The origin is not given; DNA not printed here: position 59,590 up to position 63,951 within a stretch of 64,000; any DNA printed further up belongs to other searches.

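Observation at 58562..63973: Candidate undescribed SIR2-based defense system: split SIR2 effector plus 1353-aa STAND-like P-loop NTPase (plus a small TM protein), beside a Type IIG R-M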

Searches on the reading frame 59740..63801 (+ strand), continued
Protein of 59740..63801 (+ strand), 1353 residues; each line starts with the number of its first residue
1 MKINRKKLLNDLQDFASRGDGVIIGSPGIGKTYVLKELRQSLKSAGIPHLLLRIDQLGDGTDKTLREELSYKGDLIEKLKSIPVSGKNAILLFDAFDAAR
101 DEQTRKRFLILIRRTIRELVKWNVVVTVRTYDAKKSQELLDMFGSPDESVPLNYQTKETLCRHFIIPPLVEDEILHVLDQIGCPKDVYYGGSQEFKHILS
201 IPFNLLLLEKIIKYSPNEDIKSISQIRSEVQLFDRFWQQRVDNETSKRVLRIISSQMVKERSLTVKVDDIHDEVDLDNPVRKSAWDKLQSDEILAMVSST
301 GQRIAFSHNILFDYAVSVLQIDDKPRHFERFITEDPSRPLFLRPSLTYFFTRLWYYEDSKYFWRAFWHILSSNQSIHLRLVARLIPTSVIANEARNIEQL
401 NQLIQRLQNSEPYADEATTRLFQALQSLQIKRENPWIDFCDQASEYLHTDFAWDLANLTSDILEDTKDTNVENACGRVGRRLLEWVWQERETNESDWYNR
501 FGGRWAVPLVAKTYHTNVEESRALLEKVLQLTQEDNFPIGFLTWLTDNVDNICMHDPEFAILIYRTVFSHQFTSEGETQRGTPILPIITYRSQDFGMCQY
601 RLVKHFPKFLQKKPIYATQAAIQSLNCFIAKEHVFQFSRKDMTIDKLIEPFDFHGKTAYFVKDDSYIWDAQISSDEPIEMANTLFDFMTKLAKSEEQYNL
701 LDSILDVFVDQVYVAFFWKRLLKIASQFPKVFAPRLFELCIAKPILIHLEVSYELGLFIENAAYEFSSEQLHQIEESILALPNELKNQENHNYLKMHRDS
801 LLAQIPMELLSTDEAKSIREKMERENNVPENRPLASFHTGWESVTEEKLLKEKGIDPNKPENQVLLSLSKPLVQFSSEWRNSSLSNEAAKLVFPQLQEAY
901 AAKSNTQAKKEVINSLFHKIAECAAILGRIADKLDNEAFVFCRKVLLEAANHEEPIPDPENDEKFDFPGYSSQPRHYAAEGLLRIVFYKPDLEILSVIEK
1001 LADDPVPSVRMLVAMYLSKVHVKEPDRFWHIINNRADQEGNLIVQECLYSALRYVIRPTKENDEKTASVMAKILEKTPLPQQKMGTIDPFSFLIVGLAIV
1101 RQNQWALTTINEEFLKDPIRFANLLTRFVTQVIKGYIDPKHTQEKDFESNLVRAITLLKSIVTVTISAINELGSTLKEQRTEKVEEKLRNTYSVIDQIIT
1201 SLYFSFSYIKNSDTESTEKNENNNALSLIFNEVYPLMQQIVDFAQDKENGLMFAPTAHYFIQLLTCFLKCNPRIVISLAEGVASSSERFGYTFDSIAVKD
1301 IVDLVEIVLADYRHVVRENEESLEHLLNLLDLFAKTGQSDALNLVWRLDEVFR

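Call 46: find_encoding_contigs(protein=P0335, flank=6000, max_places=2)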
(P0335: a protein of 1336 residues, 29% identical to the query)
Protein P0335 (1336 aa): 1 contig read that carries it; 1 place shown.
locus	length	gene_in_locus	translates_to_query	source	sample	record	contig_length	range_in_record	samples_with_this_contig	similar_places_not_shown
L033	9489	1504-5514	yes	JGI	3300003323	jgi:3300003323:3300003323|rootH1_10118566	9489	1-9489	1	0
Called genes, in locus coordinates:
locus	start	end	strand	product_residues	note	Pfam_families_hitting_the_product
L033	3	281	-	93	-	?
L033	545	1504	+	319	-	PF13289:SIR2_2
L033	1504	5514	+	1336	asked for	-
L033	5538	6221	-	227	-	-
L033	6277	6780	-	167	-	-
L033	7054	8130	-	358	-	PF00165:HTH_AraC (faint), PF12833:HTH_18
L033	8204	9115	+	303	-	-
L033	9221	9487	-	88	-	?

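Call 47: find_encoding_contigs(protein=P0381, flank=6000, max_places=2)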
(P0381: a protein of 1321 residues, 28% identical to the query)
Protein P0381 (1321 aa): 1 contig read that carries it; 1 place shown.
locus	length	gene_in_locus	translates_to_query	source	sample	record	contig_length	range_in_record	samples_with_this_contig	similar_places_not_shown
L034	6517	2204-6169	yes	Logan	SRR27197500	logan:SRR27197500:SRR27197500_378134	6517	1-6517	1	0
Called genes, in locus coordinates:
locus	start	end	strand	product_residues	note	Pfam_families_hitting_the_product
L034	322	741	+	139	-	PF01381:HTH_3, PF12844:HTH_19, PF13560:HTH_31 (weak)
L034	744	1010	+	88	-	PF12844:HTH_19 (weak)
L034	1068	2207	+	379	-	PF13289:SIR2_2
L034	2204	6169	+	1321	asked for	-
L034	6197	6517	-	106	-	?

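Call 72: search_protein_families(library=pfam, proteins=[L030:6785-8308:+, L031:10134-11243:-, L031:11926-13644:-], max_evalue=0.001)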
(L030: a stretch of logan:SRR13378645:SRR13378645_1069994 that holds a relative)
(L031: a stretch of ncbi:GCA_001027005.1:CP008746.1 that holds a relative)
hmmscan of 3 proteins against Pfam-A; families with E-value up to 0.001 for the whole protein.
L030:6785-8308:+ (507 aa): 0 families

L031:10134-11243:- (369 aa): 9 families
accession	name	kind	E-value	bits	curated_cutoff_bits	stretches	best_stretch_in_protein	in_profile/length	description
PF03193.22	RsgA_GTPase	-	4.2e-50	170.4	30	1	99-273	1-173/174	RsgA GTPase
PF00005.33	ABC_tran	-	9.1e-11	43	25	1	196-246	1-51/137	ABC transporter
PF01926.29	MMR_HSR1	-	3.1e-09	37.4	21.9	1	208-290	1-76/113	50S ribosome-binding GTPase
PF00009.33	GTP_EFTU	-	1e-05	25.7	26.5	0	123-200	92-179/188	Elongation factor Tu GTP binding domain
PF00350.29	Dynamin_N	-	2.3e-05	24.9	27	0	209-236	1-28/168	Dynamin family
PF02421.24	FeoB_N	-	4.4e-05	23.5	27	0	208-230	2-24/156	Ferrous iron transport protein B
PF10662.15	PduV-EutP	-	5.2e-05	23.5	21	0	157-204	92-142/143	Ethanolamine utilisation - propanediol utilisation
PF00735.24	Septin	-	0.00013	21.8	26.2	1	208-252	6-50/280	Septin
PF13555.12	AAA_29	-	0.00098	19.3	27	0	207-226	23-42/61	P-loop containing region of AAA domain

L031:11926-13644:- (572 aa): 1 family
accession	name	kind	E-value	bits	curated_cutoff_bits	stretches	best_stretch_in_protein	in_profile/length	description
PF00078.32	RVT_1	-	2.4e-24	86.6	29.6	1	84-272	2-203/205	Reverse transcriptase (RNA-dependent DNA polymerase)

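Call 77: search_dna_similar(query=window:59740-63801:+, collection=plasmids, mode=protein, max_rows=15)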
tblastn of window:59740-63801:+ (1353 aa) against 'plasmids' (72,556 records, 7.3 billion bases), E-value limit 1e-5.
Records with a match: 13; places in all: 13; records where one place covers at least 80% of the query: 7.
Best place of each record, by identity: <60% 13.
By first word of the organism name: Rhizobium 5; Agrobacterium 2; Streptomyces 2; Hymenobacter 1; Sphingobium 1; Gemmobacter 1; Nonomuraea 1.
By predicted mobility (MOB-suite, as given by PLSDB): conjugative 7; non-mobilizable 4; mobilizable 2.
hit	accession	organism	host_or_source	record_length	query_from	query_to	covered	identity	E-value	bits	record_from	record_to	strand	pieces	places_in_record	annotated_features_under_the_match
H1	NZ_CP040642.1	Agrobacterium sp. T29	Single strain culture,soil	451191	19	1353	99%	23.7%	5e-58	229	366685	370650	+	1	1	ATP-binding protein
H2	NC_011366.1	Rhizobium leguminosarum bv. trifolii WSM2304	-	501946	16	1315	96%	24.0%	3e-66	256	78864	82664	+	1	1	ATP-binding protein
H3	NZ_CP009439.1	Streptomyces glaucescens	soil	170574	17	1353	99%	23.1%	4e-54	217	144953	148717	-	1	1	ATP-binding protein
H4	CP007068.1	Rhizobium leguminosarum bv. trifolii CB782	plant root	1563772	19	1353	99%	23.1%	7e-55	219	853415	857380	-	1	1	hypothetical protein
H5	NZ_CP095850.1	Hymenobacter sublimis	single cell,air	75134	6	1353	100%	22.8%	3e-45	187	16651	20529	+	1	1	ATP-binding protein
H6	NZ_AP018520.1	Sphingobium sp. YG1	-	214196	5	1353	100%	22.7%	2e-51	207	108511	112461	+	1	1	ATP-binding protein | hypothetical protein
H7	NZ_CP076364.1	Gemmobacter fulvus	cell culture,Anabaena culture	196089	12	1353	99%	22.8%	8e-51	206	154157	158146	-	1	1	hypothetical protein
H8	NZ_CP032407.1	Rhizobium rosettiformans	Isolation,ex cyanobacteria field sample ...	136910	19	727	52%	24.6%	6e-49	200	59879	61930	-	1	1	hypothetical protein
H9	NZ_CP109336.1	Streptomyces canus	-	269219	16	723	52%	22.9%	5e-40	171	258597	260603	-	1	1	hypothetical protein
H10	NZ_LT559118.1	Nonomuraea gerenzanensis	-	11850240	15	382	27%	27.3%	8e-28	130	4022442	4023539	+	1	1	none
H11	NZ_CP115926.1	Agrobacterium tumefaciens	Chrysanthemum,cell culture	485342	10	375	27%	26.1%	4e-15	89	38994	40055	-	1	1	ATP-binding protein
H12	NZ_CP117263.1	Rhizobium tumorigenes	Rubus sp.,pure bacterial culture,Aerial ...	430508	10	375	27%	25.3%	3e-13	83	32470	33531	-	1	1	ATP-binding protein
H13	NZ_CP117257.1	Rhizobium tumorigenes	Rubus sp.,pure bacterial culture,Aerial ...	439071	10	375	27%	25.3%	3e-13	83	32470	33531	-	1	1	ATP-binding protein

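Call 78: get_annotated_region(hit=H5, flank=5000)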
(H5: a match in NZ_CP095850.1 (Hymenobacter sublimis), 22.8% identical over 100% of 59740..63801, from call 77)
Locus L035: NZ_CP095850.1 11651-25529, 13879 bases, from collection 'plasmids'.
description: Hymenobacter sublimis strain 5516 S-25 plasmid unnamed2, complete sequence
organism: Hymenobacter sublimis (NCBI taxid 2933777)
taxonomy: Bacteria; Bacteroidota; Cytophagia; Cytophagales; Hymenobacteraceae; Hymenobacter; Hymenobacter sublimis
host: -; source: single cell,air; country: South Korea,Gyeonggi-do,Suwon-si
typing (MOB-suite, as given by PLSDB): non-mobilizable
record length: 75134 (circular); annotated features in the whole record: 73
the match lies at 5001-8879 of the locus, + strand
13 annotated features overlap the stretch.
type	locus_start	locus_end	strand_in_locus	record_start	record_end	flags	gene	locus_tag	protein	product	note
CDS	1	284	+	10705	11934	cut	fdhA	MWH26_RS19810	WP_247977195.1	formaldehyde dehydrogenase, glutathione-independent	GO:0046292 - formaldehyde metabolic process [Evidence IEA]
CDS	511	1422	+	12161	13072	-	-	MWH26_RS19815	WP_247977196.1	AraC family transcriptional regulator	GO:0006355 - regulation of DNA-templated transcription [Evidence IEA]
CDS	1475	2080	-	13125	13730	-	-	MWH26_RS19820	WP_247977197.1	Crp/Fnr family transcriptional regulator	GO:0006355 - regulation of DNA-templated transcription [Evidence IEA]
CDS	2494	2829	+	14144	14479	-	-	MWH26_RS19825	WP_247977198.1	helix-turn-helix transcriptional regulator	-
CDS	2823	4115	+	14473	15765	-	-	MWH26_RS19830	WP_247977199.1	type II toxin-antitoxin system HipA family toxin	-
CDS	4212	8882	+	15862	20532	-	-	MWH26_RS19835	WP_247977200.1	ATP-binding protein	-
CDS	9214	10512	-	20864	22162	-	-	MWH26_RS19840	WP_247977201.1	hypothetical protein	-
CDS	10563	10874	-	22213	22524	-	-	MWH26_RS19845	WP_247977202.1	hypothetical protein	-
CDS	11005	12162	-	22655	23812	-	-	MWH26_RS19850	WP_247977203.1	DnaB-like helicase C-terminal domain-containing protein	-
CDS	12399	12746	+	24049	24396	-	-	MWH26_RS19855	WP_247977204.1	hypothetical protein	-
CDS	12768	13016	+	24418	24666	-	-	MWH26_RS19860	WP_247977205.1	hypothetical protein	-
CDS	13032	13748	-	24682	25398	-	-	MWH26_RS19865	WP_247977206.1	hypothetical protein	-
CDS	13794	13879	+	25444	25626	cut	-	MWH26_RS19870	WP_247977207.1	hypothetical protein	-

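Call 79: get_annotated_region(hit=H2, flank=5000)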
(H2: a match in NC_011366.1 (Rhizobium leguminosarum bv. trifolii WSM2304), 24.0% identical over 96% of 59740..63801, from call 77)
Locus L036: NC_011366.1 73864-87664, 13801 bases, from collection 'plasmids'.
description: Rhizobium leguminosarum bv. trifolii WSM2304 plasmid pRLG202, complete sequence
organism: Rhizobium leguminosarum bv. trifolii WSM2304 (NCBI taxid 395492)
taxonomy: Bacteria; Pseudomonadota; Alphaproteobacteria; Hyphomicrobiales; Rhizobiaceae; Rhizobium; Rhizobium leguminosarum; Rhizobium leguminosarum bv. trifolii WSM2304
host: -; source: -; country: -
typing (MOB-suite, as given by PLSDB): non-mobilizable
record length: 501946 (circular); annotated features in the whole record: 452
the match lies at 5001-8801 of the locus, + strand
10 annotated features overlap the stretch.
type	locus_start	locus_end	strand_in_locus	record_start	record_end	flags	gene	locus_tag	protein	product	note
CDS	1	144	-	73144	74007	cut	-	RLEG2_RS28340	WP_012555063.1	MurR/RpiR family transcriptional regulator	GO:0006355 - regulation of DNA-templated transcription [Evidence IEA]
CDS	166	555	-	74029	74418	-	-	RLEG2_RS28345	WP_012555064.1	RidA family protein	-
CDS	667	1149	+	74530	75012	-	-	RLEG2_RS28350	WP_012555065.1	hypothetical protein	-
CDS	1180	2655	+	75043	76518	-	-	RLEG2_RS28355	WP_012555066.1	M81 family metallopeptidase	-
CDS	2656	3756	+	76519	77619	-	-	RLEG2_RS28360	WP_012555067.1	D-TA family PLP-dependent enzyme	-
CDS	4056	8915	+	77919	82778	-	-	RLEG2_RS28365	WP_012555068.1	ATP-binding protein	-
CDS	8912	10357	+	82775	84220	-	-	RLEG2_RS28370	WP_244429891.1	hypothetical protein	-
CDS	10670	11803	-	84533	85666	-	ugpC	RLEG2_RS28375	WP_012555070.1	sn-glycerol-3-phosphate ABC transporter ATP-binding protein UgpC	-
CDS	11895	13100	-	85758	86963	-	-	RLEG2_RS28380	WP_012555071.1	ABC transporter substrate-binding protein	-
CDS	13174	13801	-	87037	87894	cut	-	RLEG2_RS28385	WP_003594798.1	carbohydrate ABC transporter permease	GO:0008643 - carbohydrate transport [Evidence IEA]; GO:0055085 - transmembrane transport [Evidence IEA]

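Call 80: get_annotated_region(hit=H3, flank=5000)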
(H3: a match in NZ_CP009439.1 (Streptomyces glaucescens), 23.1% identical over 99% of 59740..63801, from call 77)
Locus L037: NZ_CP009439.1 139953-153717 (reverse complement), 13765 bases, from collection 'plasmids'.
description: Streptomyces glaucescens strain GLA.O plasmid pSglau1, complete sequence
organism: Streptomyces glaucescens (NCBI taxid 1907)
taxonomy: Bacteria; Actinomycetota; Actinomycetes; Kitasatosporales; Streptomycetaceae; Streptomyces; Streptomyces glaucescens
host: -; source: soil; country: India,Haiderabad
typing (MOB-suite, as given by PLSDB): mobilizable; replicon rep_cluster_1921,rep_cluster_1974; relaxase MOBF
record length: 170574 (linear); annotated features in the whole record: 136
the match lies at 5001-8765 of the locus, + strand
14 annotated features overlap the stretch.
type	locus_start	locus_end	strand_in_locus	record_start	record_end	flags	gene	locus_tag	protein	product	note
CDS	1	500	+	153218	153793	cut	-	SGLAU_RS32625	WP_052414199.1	hypothetical protein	-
CDS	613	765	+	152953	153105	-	-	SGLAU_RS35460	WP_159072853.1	hypothetical protein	-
CDS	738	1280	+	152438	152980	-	-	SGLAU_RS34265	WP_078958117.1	winged helix-turn-helix domain-containing protein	-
CDS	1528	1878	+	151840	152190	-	-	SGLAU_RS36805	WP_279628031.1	DUF1877 family protein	-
CDS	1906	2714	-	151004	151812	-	-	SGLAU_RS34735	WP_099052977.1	IS5 family transposase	-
CDS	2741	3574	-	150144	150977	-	-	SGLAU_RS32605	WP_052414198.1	tyrosine-type recombinase/integrase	GO:0015074 - DNA integration [Evidence IEA]; GO:0006310 - DNA recombination [Evidence IEA]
CDS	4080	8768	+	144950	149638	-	-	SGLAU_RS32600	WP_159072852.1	ATP-binding protein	-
CDS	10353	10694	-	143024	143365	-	-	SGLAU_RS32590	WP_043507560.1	hypothetical protein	-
CDS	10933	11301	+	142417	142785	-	-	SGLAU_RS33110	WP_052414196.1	GNAT family N-acetyltransferase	-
CDS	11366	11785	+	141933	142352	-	-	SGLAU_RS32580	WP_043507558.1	hypothetical protein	-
CDS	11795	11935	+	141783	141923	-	-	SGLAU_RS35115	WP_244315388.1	hypothetical protein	-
CDS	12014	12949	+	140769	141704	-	-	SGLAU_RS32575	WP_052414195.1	ABC-three component system protein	-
CDS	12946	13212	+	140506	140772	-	-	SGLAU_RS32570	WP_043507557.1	ABC-three component system middle component 6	-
CDS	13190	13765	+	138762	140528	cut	-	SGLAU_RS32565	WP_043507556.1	ABC-three component system protein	-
